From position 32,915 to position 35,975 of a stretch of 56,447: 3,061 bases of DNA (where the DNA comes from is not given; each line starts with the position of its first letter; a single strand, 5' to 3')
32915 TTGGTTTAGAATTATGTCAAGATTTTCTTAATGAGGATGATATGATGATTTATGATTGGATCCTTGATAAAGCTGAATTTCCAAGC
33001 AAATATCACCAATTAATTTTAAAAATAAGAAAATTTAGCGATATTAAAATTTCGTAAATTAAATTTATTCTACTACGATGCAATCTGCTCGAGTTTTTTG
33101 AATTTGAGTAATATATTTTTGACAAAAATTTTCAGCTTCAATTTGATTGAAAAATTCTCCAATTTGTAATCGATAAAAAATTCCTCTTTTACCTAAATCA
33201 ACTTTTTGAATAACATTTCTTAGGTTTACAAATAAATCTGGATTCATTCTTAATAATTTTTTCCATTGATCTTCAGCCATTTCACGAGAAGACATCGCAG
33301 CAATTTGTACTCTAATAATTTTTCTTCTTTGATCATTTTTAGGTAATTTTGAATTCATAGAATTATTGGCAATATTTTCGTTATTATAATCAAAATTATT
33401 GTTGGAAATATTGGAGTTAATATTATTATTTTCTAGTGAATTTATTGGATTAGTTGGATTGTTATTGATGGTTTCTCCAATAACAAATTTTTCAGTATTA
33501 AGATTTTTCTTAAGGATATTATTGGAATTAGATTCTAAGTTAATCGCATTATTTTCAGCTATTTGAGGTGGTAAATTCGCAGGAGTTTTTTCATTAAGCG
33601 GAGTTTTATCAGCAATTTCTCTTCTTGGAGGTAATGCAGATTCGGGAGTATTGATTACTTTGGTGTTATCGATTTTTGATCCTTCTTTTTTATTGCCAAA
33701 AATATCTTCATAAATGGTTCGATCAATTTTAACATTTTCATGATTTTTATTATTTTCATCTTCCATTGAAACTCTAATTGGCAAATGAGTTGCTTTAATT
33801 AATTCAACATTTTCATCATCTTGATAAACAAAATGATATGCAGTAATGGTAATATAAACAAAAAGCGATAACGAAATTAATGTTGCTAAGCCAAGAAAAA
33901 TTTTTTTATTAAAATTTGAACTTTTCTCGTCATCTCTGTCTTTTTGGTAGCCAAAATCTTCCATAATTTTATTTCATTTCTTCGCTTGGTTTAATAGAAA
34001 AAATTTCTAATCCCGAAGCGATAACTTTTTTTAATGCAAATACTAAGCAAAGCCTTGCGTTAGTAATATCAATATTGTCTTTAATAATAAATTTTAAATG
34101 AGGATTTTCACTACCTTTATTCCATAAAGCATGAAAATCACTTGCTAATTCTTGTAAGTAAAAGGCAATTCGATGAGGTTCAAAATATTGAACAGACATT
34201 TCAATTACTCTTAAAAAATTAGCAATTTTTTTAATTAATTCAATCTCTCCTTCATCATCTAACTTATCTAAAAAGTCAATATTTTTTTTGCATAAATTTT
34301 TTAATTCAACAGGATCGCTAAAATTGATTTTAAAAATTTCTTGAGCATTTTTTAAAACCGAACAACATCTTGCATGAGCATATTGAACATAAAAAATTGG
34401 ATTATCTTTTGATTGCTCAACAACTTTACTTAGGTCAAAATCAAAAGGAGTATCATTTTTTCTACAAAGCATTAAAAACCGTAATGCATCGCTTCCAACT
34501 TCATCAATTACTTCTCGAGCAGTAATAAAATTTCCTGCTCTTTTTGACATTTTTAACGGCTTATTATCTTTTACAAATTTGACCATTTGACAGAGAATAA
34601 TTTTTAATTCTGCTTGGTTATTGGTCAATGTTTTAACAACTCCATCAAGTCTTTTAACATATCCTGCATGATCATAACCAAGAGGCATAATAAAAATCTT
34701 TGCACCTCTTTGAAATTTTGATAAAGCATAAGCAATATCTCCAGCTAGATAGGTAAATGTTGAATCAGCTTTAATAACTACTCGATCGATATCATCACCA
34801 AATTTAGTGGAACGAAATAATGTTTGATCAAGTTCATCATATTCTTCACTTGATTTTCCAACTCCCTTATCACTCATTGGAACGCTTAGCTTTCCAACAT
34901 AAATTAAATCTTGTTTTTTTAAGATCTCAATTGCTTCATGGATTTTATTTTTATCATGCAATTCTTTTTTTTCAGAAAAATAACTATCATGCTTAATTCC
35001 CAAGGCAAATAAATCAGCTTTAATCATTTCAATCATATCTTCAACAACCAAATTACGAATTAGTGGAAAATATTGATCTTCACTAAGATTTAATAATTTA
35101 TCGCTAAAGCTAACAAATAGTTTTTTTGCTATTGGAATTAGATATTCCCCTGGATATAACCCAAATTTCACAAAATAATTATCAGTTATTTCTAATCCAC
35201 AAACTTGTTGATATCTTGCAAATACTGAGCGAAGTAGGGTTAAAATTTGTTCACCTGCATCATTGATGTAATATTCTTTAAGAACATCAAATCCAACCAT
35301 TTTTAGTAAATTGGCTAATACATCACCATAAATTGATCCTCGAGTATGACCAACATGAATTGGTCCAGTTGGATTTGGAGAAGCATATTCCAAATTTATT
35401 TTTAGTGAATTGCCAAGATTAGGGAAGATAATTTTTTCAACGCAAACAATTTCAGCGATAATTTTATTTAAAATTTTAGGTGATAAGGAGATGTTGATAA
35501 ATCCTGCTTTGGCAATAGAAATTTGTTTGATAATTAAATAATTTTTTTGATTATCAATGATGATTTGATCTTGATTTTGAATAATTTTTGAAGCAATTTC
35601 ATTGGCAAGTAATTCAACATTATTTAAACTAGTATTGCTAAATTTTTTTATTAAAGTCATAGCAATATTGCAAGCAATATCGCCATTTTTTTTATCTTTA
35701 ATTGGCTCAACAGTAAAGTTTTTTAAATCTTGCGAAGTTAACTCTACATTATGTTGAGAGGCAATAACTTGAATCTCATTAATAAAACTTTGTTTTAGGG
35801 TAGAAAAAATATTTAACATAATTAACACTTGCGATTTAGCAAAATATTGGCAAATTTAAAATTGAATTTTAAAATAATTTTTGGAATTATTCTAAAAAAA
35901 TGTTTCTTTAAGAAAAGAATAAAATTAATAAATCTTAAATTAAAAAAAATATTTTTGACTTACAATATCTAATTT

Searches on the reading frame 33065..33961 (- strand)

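Call 30: search_protein_families(library=pfam, proteins=[window:33065-33961:-], max_evalue=0.00001)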
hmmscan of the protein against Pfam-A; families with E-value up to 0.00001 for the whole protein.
window:33065-33961:- (298 aa): 1 family
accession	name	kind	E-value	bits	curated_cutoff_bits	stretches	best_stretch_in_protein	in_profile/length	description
PF05036.18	SPOR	-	8.4e-07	29.7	21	1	217-282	6-63/76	SPOR domain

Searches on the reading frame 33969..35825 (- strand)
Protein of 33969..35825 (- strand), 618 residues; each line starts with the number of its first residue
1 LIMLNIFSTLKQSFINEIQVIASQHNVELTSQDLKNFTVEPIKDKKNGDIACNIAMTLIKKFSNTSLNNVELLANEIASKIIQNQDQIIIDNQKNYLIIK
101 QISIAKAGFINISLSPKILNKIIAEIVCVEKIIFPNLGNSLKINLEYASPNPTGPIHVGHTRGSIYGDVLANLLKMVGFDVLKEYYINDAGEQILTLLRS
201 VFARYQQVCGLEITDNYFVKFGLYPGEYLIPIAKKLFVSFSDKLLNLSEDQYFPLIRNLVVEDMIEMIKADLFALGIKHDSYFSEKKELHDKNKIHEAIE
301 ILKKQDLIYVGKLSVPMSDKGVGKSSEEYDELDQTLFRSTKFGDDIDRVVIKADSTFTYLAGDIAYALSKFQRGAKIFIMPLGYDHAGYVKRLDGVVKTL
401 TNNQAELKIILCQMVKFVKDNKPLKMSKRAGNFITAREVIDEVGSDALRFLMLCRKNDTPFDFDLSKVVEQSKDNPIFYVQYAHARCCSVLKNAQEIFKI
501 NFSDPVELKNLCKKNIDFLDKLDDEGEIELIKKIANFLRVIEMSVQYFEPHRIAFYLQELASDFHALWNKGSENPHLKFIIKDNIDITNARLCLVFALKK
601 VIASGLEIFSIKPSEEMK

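Call 30: search_protein_families(library=pfam, proteins=[window:33969-35825:-], max_evalue=0.00001)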
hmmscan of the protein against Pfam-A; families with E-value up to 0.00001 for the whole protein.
window:33969-35825:- (618 aa): 6 families
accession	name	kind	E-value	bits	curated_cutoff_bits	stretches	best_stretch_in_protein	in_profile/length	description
PF05746.21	DALR_1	-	1.9e-25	89.6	22.3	1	480-617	1-117/117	DALR anticodon binding domain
PF00750.26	tRNA-synt_1d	-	1.7e-16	60.6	23.3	1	135-453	14-308/349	tRNA synthetases class I (R), catalytic domain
PF00133.28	tRNA-synt_1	-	2.1e-11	43.7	22.7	1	388-454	341-404/414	tRNA synthetases class I (I, L, M and V)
PF01406.26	tRNA-synt_1e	-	1.1e-10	41.8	27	0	155-336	22-146/301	tRNA synthetases class I (C) catalytic domain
PF03485.21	Arg_tRNA_synt_N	-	3.7e-10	40.7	21.5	1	19-114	12-85/85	Arginyl tRNA synthetase N terminal domain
PF09334.17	tRNA-synt_1g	-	1.2e-08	34.6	20.1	0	424-470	326-373/391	tRNA synthetases class I (M)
